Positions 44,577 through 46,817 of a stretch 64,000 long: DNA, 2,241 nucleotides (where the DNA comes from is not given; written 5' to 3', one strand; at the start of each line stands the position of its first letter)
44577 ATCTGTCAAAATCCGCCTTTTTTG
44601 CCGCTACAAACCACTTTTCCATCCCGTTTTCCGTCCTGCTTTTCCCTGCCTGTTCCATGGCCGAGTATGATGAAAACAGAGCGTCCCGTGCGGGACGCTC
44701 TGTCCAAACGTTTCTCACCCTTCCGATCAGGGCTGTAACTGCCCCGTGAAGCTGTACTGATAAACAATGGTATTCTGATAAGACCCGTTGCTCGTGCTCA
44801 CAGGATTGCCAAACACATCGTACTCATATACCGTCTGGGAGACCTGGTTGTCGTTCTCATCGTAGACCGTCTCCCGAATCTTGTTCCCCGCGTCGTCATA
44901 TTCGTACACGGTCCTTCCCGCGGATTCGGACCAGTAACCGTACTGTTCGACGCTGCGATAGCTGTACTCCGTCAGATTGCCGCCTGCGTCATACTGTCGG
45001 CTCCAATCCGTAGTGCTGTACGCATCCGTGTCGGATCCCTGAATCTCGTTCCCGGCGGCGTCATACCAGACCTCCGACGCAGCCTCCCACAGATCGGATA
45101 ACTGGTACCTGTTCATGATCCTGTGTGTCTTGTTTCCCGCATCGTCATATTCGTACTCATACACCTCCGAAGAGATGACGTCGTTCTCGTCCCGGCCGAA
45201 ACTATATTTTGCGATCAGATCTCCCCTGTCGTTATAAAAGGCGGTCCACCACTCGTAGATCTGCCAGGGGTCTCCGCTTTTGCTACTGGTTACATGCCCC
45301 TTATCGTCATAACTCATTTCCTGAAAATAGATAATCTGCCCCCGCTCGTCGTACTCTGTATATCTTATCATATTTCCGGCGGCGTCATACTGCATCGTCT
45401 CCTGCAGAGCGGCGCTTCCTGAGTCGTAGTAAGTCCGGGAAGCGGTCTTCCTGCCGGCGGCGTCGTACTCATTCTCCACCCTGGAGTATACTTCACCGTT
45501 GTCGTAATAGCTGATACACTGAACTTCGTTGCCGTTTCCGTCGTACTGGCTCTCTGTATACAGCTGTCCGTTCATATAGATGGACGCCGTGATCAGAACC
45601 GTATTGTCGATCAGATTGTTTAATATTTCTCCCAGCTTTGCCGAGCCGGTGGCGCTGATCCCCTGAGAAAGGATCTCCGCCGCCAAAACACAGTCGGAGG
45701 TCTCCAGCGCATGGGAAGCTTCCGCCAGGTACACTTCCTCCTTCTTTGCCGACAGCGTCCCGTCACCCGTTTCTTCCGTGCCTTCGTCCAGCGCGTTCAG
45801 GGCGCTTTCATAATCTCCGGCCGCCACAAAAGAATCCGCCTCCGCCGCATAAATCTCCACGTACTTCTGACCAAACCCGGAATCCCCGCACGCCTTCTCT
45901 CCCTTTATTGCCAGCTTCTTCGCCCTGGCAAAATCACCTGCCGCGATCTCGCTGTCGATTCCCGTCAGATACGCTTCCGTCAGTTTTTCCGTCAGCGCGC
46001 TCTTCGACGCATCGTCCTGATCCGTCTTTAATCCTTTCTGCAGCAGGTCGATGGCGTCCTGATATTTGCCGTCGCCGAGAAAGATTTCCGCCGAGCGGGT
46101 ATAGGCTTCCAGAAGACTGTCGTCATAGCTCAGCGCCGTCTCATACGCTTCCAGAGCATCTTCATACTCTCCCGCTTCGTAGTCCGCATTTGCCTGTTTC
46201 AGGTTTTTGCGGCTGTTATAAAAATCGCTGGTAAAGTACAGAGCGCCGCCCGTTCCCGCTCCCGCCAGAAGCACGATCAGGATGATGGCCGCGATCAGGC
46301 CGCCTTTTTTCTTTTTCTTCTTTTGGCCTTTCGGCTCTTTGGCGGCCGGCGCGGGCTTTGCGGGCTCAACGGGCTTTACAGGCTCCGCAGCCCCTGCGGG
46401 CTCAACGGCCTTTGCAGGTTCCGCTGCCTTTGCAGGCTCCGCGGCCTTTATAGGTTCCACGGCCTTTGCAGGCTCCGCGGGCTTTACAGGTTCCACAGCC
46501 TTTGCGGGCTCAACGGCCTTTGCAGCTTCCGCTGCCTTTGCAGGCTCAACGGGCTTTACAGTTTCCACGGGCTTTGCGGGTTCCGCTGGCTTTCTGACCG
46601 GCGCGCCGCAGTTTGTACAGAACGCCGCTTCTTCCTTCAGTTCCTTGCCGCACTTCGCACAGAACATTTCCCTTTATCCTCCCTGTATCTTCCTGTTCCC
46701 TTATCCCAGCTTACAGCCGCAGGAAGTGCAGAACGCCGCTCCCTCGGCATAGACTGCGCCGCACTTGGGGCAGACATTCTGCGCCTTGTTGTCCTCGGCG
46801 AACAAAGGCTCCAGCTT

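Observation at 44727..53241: Zinc-ribbon / ABC / YD-repeat envelope module between secDF and recJ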

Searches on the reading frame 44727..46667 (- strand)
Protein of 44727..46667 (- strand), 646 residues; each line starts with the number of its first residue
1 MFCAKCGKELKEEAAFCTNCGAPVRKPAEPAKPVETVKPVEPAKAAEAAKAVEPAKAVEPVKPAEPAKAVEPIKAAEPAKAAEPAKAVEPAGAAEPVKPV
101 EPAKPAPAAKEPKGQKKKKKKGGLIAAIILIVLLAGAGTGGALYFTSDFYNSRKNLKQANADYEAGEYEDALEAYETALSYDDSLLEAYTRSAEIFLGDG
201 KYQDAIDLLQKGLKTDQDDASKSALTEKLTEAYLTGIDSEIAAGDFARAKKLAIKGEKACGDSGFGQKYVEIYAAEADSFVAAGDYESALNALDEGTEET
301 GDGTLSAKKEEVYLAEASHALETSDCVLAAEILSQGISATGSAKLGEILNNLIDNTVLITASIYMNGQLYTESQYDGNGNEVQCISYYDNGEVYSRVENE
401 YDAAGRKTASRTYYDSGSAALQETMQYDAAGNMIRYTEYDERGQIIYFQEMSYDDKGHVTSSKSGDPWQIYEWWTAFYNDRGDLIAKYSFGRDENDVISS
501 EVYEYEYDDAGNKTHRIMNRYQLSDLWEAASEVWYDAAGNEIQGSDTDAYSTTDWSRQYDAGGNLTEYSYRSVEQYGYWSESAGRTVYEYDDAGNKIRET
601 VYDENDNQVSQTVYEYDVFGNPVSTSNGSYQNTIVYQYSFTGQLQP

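Call 3: search_protein_families(library=pfam, proteins=[window:44727-46667:-], max_evalue=0.01)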
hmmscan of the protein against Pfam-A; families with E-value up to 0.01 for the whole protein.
window:44727-46667:- (646 aa): 16 families
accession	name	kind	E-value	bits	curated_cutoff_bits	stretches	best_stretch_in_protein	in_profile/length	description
PF05593.20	RHS_repeat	-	8.9e-11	42.4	22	0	535-570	1-33/38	RHS Repeat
PF14559.12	TPR_19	-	1e-08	35.8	25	1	164-221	3-60/68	Tetratricopeptide repeat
PF07719.23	TPR_2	-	2.8e-08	33.7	27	1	158-182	7-31/34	Tetratricopeptide repeat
PF13240.11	Zn_Ribbon_1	-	2.9e-08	33.7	25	1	2-24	1-23/23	zinc-ribbon domain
PF13428.12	TPR_14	-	7.9e-08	32.7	23.5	0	187-220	2-35/44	Tetratricopeptide repeat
PF13414.12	TPR_11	-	9.8e-08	32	26.8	1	160-194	2-36/42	TPR repeat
PF13432.12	TPR_16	-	1.3e-07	32.3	32.7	1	156-219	1-64/65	Tetratricopeptide repeat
PF00515.34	TPR_1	-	4.4e-06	26.7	27.8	0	187-219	2-34/34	Tetratricopeptide repeat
PF13424.12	TPR_12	-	3.2e-05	24.5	30.1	1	158-216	9-75/77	Tetratricopeptide repeat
PF11178.13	DUF2963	-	7.5e-05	22.5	22.6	0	587-617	11-41/52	Protein of unknown function (DUF2963)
PF25058.1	ARM_TT21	-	9.5e-05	22.8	27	1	193-297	14-121/155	Tetratricopeptide repeat protein 21 ARM repeat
PF12773.13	DZR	-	0.00046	20.7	27.3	1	3-25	1-23/45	Double zinc ribbon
PF13248.11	Zn_ribbon_3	-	0.0014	18.5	27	1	3-23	5-25/26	zinc-ribbon domain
PF13176.12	TPR_7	-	0.0022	18.4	27.9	0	190-219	3-34/36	Tetratricopeptide repeat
PF17874.7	TPR_MalT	-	0.0037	17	45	1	176-297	71-188/336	MalT-like TPR region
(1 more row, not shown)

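Call 4: search_protein_families(library=ncbifam, proteins=[window:44727-46667:-], max_evalue=0.01)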
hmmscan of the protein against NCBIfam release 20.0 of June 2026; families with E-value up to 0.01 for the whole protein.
window:44727-46667:- (646 aa): 8 families
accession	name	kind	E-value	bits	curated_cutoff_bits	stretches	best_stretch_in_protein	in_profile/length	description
TIGR02552.1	LcrH_SycD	equivalog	1.3e-05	25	104.8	1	148-231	48-131/136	SycD/LcrH family type III secretion system chaperone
NF040959.1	MamA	equivalog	0.00031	20.3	200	1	163-220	82-139/204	magnetosome protein MamA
NF040676.1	wall_bind_EntB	exception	0.0007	18.2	780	1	26-110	178-366/490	cell wall-binding protein EntB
NF040677.1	wall_bind_EntC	exception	0.00094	18.1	770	1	29-113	230-314/422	cell wall-binding protein EntC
NF047507.1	TPR_BatC_Lepto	exception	0.0011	18.5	175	1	156-252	28-125/214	TPR repeat-containing protein BatC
TIGR01643.1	YD_repeat_2x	repeat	0.0019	18.7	15.8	0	585-605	17-37/42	YD repeat-containing protein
NF008757.0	PRK11788.1-5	equivalog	0.0044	16.2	363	1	157-218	185-246/388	lipopolysaccharide assembly protein LapB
NF033920.0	C39_PA2778_fam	equivalog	0.0092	15.4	150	0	155-215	193-253/255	PA2778 family cysteine peptidase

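Call 5: search_protein_families(library=padloc, proteins=[window:44727-46667:-], max_evalue=0.01)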
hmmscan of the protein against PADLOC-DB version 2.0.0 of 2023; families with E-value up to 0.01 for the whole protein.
window:44727-46667:- (646 aa): 0 families
